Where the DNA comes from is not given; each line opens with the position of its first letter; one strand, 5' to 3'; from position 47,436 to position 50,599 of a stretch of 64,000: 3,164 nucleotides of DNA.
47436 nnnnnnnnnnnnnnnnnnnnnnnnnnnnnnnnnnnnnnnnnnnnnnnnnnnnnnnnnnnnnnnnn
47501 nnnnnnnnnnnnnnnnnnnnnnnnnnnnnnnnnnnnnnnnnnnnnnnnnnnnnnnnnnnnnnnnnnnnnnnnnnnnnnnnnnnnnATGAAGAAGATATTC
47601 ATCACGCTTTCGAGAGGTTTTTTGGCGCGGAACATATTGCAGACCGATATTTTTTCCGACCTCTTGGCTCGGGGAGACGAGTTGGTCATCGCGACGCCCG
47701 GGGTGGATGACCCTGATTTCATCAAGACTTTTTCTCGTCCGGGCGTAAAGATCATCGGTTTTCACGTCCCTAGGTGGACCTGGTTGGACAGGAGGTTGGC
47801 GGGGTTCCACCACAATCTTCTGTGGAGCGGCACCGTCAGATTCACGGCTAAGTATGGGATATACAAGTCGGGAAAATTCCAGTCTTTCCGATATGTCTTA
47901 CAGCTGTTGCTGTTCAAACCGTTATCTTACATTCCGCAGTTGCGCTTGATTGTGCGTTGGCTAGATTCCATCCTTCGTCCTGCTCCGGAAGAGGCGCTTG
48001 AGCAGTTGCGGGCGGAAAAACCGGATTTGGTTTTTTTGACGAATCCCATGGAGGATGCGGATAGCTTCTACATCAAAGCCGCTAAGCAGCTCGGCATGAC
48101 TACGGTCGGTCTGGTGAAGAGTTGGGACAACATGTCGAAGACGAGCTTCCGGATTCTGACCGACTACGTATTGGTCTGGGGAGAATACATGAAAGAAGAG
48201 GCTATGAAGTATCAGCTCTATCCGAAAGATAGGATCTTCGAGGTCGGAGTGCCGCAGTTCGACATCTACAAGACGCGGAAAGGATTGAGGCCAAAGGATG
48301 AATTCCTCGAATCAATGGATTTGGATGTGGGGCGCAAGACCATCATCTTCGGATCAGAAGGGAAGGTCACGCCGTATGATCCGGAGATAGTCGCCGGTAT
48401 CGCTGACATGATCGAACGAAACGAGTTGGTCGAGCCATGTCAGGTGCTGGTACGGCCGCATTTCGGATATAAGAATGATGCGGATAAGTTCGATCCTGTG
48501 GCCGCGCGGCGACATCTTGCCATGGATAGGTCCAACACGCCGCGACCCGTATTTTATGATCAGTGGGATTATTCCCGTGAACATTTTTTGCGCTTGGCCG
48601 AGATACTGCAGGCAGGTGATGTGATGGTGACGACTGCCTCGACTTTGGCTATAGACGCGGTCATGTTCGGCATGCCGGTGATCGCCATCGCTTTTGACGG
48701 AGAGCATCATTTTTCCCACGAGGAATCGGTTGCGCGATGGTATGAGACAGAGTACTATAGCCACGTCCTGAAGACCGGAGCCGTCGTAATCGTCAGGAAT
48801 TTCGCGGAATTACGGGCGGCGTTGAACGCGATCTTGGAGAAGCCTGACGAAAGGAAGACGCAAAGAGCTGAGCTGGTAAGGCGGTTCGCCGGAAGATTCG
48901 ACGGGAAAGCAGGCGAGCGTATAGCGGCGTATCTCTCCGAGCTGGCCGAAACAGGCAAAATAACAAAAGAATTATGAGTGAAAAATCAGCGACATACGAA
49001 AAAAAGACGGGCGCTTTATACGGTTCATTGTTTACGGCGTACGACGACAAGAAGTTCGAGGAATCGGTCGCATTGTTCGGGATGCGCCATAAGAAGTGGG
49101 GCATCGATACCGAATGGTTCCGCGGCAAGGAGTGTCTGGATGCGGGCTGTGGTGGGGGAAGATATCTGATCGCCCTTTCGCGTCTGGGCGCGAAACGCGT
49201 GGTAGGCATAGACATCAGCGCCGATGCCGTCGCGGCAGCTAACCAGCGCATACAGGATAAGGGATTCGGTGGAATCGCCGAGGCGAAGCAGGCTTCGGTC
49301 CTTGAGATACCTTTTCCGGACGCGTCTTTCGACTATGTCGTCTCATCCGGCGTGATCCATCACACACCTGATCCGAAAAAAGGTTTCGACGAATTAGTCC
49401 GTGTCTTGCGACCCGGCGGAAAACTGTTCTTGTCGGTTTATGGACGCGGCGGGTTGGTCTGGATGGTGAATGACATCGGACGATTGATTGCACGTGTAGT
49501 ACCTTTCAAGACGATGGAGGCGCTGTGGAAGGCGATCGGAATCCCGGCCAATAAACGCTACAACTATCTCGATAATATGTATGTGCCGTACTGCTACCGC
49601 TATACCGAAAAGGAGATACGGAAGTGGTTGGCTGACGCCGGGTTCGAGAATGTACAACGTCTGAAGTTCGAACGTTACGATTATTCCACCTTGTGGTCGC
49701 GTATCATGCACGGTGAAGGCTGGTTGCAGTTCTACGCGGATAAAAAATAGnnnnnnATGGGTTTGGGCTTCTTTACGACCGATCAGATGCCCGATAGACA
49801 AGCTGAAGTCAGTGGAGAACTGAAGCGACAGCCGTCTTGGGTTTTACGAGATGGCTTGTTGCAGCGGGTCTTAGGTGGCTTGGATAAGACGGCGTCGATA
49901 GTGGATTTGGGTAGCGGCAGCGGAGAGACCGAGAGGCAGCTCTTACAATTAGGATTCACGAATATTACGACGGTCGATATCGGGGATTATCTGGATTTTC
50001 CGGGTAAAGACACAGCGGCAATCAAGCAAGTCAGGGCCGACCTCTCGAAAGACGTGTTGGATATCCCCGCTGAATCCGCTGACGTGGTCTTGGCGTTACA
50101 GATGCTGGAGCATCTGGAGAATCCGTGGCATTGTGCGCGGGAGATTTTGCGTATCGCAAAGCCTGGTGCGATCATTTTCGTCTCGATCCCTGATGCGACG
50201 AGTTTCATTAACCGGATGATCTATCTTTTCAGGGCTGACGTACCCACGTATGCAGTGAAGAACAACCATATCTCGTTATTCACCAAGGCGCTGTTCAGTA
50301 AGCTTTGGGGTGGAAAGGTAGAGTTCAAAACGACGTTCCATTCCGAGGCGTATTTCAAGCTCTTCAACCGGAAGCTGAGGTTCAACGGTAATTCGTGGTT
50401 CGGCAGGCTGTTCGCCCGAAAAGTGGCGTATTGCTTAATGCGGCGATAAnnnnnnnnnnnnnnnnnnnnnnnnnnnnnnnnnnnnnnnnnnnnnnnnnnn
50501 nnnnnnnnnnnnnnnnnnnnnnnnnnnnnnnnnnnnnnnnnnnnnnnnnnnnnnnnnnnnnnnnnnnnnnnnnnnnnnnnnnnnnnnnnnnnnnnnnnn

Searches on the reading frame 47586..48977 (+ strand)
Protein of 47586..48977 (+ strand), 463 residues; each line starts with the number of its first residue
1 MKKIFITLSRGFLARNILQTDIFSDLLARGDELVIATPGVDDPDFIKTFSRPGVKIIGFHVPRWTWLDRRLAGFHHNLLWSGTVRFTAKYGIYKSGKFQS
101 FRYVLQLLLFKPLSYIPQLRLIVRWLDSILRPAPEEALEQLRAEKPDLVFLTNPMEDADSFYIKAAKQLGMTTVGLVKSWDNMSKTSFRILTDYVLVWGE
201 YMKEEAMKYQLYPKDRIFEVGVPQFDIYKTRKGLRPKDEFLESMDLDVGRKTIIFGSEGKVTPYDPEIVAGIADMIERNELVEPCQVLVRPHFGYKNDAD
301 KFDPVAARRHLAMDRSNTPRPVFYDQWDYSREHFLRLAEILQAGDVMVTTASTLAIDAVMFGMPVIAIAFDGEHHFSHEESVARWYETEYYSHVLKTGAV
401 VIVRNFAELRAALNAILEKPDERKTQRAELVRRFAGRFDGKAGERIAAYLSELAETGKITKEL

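Call 6: search_protein_families(library=pfam, proteins=[window:47586-48977:+])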
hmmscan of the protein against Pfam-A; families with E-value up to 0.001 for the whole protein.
window:47586-48977:+ (463 aa): 1 family
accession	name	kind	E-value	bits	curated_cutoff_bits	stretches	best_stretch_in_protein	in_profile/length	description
PF04464.20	Glyphos_transf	-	1.5e-10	41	22.1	1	192-449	135-364/367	CDP-Glycerol:Poly(glycerophosphate) glycerophosphotransferase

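Call 59: search_protein_families(library=ncbifam, proteins=[window:47586-48977:+], max_evalue=0.00001)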
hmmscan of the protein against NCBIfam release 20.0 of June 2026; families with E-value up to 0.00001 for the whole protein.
window:47586-48977:+ (463 aa): 2 families
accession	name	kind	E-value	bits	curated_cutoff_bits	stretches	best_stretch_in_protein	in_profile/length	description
NF046086.1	BFO_1060_trans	domain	9.5e-19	67.7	200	1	137-256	39-168/365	BFO_1060 family glycosyltransferase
TIGR04396.2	surf_polysacc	subfamily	1.4e-10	41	125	0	182-230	91-139/427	surface carbohydrate biosynthesis protein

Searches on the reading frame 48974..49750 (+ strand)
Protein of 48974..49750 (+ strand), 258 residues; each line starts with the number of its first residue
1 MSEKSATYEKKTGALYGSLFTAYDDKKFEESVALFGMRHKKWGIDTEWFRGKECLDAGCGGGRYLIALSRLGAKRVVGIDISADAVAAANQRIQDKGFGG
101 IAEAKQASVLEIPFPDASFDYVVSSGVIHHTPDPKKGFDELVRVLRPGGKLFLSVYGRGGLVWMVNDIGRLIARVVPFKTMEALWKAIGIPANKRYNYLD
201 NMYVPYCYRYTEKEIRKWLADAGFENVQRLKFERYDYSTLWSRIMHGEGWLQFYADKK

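Call 6: search_protein_families(library=pfam, proteins=[window:48974-49750:+])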
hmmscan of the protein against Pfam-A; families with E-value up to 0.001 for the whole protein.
window:48974-49750:+ (258 aa): 13 families
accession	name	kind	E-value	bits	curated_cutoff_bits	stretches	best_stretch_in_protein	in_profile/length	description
PF08241.18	Methyltransf_11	-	9.8e-29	100.3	21.2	1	55-153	1-95/95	Methyltransferase domain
PF13649.12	Methyltransf_25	-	1.1e-24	87.4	27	1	55-149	2-97/97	Methyltransferase domain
PF13847.12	Methyltransf_31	-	4.2e-23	82.1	27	1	51-154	4-110/145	Methyltransferase domain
PF13489.12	Methyltransf_23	-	2.1e-21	76.8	27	1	50-228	22-163/164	Methyltransferase domain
PF08242.18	Methyltransf_12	-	1.3e-19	71.1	30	1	55-151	1-98/98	Methyltransferase domain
PF01209.24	Ubie_methyltran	-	9.6e-16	58.3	20.1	1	10-229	7-218/233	ubiE/COQ5 methyltransferase family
PF08003.17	Methyltransf_9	-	5.2e-08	32.7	23.8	1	50-154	115-218/315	Protein of unknown function (DUF1698)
PF02353.26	CMAS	-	1.6e-07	31.3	27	1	50-154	62-165/273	Mycolic acid cyclopropane synthetase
PF06325.19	PrmA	-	3.6e-07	30.4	22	1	50-100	161-211/296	Ribosomal protein L11 methyltransferase (PrmA)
PF07021.18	MetW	-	5.3e-07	29.9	21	1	51-146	14-103/193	Methionine biosynthesis protein MetW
PF05175.20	MTS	-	7.7e-06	26.1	23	1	51-153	32-138/170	Methyltransferase small domain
PF02390.23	Methyltransf_4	-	0.00029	20.8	24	1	53-119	4-73/173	Putative methyltransferase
PF20922.3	Anamorsin_N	-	0.00054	20.2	27.1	0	107-154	39-88/163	Anamorsin, N-terminal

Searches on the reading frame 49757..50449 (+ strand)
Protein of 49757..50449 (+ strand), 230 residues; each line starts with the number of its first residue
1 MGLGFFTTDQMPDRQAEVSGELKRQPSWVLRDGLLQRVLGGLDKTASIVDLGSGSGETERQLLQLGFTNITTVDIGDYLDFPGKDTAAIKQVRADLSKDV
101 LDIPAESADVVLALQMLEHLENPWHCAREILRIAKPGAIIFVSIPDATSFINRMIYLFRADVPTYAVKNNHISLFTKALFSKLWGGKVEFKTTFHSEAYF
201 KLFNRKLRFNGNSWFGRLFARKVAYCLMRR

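Call 7: search_protein_families(library=pfam, proteins=[window:49757-50449:+])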
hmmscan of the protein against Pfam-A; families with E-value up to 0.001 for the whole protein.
window:49757-50449:+ (230 aa): 5 families
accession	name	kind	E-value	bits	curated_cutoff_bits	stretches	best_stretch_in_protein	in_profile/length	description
PF13489.12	Methyltransf_23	-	3.7e-16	59.7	27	1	34-182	12-152/164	Methyltransferase domain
PF08241.18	Methyltransf_11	-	4.3e-13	50.1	21.2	1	49-141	1-94/95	Methyltransferase domain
PF08242.18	Methyltransf_12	-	2.8e-07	31.6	30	1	49-139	1-97/98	Methyltransferase domain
PF13649.12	Methyltransf_25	-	1.1e-06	29.7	27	1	48-137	1-96/97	Methyltransferase domain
PF13847.12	Methyltransf_31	-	1.4e-05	25.3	27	1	43-147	2-115/145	Methyltransferase domain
